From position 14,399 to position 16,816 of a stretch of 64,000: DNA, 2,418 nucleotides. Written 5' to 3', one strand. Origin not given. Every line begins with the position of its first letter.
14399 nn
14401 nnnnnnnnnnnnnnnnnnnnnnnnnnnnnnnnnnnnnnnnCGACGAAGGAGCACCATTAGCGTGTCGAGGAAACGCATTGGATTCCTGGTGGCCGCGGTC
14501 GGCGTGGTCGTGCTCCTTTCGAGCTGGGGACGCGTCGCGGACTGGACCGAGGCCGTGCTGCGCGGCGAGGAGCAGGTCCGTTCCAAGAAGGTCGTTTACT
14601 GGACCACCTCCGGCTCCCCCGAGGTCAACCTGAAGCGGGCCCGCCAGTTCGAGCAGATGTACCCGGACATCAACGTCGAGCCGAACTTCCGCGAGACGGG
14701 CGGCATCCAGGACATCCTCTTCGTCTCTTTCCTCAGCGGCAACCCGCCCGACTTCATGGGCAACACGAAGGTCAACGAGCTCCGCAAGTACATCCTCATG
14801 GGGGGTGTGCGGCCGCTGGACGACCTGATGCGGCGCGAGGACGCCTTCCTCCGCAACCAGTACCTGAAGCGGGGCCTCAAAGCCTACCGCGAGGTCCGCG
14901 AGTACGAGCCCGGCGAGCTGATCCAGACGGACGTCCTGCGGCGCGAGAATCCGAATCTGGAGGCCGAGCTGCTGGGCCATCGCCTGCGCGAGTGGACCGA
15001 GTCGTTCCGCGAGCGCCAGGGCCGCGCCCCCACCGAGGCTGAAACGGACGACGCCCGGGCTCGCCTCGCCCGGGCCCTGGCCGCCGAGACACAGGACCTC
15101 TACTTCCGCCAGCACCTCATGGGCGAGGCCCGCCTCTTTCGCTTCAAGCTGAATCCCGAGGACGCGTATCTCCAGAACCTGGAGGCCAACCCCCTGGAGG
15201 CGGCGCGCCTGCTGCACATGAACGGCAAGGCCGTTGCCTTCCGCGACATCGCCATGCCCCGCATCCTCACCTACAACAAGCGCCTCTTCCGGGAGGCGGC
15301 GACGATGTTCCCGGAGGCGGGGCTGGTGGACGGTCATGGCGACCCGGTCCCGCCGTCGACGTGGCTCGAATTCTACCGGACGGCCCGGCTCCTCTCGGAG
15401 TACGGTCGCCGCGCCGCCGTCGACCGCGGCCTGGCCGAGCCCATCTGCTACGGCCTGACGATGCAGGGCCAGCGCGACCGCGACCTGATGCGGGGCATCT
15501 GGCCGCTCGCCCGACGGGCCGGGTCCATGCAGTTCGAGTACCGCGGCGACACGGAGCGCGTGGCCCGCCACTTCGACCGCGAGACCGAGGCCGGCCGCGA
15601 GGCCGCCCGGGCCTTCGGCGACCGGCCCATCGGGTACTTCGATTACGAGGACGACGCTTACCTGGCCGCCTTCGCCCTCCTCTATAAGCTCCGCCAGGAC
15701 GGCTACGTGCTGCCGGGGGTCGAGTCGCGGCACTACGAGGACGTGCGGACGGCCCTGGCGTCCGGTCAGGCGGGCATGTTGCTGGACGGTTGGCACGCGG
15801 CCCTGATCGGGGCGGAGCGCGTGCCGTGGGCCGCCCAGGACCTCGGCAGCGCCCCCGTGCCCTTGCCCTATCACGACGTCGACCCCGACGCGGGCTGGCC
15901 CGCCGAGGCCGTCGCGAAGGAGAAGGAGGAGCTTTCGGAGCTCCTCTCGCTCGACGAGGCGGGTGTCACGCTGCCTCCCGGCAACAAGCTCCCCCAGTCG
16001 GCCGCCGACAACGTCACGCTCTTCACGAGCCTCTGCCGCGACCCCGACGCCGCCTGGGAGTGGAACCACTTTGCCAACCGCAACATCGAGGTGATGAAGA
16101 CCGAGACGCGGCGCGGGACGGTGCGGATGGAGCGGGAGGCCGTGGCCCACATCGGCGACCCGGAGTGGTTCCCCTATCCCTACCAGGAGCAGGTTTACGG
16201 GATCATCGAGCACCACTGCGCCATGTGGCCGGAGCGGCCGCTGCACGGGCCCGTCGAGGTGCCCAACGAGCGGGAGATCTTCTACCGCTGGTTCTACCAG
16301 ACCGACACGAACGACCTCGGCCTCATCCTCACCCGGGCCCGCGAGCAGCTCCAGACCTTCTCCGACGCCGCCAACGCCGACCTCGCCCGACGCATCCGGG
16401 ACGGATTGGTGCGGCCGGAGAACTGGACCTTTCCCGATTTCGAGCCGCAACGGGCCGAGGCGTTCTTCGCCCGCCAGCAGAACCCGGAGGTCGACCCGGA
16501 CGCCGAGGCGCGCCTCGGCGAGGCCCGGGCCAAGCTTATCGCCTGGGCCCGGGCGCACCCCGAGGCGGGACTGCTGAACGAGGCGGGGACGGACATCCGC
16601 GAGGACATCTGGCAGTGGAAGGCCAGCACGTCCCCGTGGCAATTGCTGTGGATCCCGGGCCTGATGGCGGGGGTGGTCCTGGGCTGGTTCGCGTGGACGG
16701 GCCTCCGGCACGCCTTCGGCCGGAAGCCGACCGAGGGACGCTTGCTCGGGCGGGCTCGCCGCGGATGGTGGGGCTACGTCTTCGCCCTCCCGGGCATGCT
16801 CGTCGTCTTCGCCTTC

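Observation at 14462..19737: ABC sugar importer built from a giant binding-protein/permease fusion and a permease with a ~300-aa periplasmic insertion, with no ATPase gene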

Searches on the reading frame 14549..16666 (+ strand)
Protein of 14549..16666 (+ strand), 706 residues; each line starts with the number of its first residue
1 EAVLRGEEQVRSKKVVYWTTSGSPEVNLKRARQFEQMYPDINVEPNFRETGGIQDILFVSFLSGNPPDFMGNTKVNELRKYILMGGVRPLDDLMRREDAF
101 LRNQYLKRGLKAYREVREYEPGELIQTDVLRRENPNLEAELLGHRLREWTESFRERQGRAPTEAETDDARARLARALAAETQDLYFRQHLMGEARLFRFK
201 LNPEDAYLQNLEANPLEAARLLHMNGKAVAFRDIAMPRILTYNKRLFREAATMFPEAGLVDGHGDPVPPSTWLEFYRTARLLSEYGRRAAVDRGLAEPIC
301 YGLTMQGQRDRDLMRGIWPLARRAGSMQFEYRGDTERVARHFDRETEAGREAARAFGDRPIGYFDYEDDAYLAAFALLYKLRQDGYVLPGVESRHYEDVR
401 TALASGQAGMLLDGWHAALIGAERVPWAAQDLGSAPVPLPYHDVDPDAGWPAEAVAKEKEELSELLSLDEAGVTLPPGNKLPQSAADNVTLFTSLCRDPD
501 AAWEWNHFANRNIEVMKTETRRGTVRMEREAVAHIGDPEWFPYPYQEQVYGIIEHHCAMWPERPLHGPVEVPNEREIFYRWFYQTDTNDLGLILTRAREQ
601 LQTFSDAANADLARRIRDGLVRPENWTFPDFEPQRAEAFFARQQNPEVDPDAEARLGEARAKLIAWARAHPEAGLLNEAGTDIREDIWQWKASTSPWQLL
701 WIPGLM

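Call 25: search_solved_structures(query=window:14549-16666:+, max_evalue=1, show_alignments=1)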
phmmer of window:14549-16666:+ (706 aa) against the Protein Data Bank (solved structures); distinct sequences matched with E-value up to 1: 13.
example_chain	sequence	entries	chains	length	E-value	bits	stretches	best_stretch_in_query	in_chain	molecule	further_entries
7eho_A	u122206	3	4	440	0.033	15.6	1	348-417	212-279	Chitin oligosaccharide binding protein NagB2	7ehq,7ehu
6ffl_A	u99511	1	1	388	0.064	14.7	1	22-95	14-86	Maltose/maltodextrin transport permease homologue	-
9yaw_2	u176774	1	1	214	0.23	12.8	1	402-453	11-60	Fab EEEV-33 light chain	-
2uvg_A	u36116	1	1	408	0.26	12.7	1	14-71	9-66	ABC TYPE PERIPLASMIC SUGAR-BINDING PROTEIN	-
7f3q_L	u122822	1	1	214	0.26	12.7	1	406-453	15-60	Light chain of A34-2 Fab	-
4jxi_A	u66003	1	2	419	0.33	12.3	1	14-71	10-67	design cystein esterase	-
3u1o_A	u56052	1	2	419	0.34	12.3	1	14-71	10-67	De Novo design cysteine esterase ECH19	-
2uvh_A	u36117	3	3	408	0.35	12.2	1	14-71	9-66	ABC TYPE PERIPLASMIC SUGAR-BINDING PROTEIN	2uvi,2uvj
8f0h_D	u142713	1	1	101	0.61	11.4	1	405-456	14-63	Antibody Fab 1H2 light chain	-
4hkx_B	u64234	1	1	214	0.64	11.4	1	402-453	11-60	CH67 light chain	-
9azt_L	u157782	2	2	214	0.67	11.3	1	402-453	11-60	CH67 Fab light chain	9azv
4hkb_N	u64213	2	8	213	0.67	11.3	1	402-453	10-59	CH67 light chain | CH67:1203d4 FAB light chain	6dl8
7zlk_N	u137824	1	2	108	0.8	11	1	404-456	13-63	ACS122 light chain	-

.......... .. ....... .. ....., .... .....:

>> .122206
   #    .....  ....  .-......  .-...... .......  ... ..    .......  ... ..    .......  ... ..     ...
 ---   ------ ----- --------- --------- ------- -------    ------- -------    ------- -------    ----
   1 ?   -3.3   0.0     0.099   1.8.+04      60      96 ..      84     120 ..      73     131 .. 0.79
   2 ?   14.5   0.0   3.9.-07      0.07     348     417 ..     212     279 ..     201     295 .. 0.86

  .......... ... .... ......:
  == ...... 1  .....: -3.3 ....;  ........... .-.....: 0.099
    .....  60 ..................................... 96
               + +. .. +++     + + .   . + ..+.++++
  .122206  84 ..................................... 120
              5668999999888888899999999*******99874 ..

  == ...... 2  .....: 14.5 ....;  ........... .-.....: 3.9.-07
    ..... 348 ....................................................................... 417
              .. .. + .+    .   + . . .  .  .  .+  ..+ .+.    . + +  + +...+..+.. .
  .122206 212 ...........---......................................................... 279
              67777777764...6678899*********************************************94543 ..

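Call 37: search_protein_representatives(protein=window:14549-16666:+)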
Query: 706 residues. Proteins with E-value up to 0.001 (for the whole library): 35; up to 1e-10: 22; up to 1e-30: 19. The best 35 are listed.
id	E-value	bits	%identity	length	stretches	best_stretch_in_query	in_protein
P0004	1.1e-254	863.5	60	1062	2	151-706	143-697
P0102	7.3e-175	599.6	57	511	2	177-561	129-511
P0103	3.4e-134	465.2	49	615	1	183-663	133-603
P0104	1.7e-132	459.6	47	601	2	192-650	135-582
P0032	1.6e-130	453.1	59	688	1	378-706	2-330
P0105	4.5e-103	362.3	43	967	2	186-670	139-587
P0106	6.5e-101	355.2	41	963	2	193-706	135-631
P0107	2.0e-91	323.8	39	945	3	186-451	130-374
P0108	1.1e-89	318.0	40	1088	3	361-706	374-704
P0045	2.8e-87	310.1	41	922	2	186-641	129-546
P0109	1.9e-77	277.6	60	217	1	282-501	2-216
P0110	6.0e-75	269.4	41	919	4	188-331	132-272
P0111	3.7e-66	240.3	37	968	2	190-663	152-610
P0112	1.1e-65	238.8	38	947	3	362-659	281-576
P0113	3.3e-58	214.0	39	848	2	360-705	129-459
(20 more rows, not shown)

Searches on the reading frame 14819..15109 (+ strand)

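Call 42: search_protein_families(library=pfam, proteins=[window:14819-15109:+], max_evalue=10)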
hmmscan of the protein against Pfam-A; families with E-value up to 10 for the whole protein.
window:14819-15109:+ (97 aa): 1 family
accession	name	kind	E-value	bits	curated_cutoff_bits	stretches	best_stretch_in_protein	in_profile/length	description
PF09514.15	SSXRD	-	2.9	8.1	23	1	59-70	9-20/31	SSXRD motif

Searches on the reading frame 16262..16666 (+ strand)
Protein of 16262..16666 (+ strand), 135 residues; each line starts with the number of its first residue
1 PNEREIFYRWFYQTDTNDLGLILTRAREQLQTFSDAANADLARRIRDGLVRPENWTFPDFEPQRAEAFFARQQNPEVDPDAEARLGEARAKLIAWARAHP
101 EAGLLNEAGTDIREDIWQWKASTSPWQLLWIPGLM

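Call 42: search_protein_families(library=pfam, proteins=[window:16262-16666:+], max_evalue=10)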
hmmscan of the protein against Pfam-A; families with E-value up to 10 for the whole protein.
window:16262-16666:+ (135 aa): 0 families
